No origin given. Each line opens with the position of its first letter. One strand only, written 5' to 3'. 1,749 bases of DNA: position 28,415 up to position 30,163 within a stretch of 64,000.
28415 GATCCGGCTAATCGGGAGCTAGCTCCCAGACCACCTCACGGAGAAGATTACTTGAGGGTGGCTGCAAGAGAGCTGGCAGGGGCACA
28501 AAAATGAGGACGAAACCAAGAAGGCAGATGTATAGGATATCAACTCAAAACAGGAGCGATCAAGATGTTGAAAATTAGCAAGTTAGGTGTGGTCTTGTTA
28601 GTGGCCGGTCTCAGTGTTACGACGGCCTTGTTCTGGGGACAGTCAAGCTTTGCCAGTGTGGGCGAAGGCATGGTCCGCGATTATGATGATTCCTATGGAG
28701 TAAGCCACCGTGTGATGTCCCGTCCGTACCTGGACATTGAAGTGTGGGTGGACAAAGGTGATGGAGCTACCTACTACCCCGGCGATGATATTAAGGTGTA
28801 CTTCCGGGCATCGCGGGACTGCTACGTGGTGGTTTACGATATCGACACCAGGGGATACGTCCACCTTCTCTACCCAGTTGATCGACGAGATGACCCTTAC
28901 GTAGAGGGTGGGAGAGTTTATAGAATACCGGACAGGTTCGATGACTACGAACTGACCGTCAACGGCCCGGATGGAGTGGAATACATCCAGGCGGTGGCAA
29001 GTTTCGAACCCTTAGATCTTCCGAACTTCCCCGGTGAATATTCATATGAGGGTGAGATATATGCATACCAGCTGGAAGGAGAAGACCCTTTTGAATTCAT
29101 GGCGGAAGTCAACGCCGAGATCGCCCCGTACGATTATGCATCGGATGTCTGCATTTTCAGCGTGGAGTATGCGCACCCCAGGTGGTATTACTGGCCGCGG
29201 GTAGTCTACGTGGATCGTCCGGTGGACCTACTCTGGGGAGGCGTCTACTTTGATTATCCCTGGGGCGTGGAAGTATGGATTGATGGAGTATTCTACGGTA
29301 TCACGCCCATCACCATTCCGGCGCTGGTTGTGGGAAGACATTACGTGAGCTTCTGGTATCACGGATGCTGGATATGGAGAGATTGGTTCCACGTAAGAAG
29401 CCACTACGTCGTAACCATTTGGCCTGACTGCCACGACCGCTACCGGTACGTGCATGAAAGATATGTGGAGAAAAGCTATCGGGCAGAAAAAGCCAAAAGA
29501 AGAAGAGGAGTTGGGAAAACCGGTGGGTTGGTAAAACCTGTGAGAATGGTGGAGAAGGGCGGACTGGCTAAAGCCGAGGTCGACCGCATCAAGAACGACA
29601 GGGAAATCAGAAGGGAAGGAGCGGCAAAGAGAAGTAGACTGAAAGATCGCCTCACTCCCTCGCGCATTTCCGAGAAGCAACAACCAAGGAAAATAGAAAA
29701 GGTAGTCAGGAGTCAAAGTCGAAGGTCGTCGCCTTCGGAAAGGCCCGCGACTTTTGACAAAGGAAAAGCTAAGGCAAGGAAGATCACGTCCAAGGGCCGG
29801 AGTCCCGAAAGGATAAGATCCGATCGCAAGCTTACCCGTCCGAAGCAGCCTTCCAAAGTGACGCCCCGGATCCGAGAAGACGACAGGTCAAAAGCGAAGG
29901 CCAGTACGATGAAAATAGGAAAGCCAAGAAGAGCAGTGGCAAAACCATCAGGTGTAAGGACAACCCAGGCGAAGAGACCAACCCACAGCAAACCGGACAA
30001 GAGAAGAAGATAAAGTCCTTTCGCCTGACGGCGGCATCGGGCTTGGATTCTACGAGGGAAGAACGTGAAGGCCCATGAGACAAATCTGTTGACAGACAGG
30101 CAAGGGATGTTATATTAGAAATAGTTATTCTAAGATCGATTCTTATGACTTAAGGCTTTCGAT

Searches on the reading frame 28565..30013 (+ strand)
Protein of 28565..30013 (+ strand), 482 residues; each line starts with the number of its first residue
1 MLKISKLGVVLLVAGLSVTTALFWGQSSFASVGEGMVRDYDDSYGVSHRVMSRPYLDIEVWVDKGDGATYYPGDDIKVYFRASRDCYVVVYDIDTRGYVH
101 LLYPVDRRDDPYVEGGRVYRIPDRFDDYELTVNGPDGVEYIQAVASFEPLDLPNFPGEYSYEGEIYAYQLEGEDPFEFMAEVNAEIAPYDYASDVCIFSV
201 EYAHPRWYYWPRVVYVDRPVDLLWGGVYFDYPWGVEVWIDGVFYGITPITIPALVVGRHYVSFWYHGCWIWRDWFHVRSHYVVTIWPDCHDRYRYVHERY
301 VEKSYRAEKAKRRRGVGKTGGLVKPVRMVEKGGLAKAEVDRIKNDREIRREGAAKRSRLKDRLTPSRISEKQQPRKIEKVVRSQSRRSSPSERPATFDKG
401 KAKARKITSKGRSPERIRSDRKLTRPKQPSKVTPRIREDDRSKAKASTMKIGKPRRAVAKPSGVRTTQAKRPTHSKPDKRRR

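Call 65: search_protein_families(library=pfam, proteins=[window:28565-30013:+], max_evalue=0.0001)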
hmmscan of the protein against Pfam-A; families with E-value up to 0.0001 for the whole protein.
window:28565-30013:+ (482 aa): 1 family
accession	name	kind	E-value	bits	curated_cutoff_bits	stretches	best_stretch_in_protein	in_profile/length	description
PF14326.11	DUF4384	-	2.4e-21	76.1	27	1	69-148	1-80/81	Domain of unknown function (DUF4384)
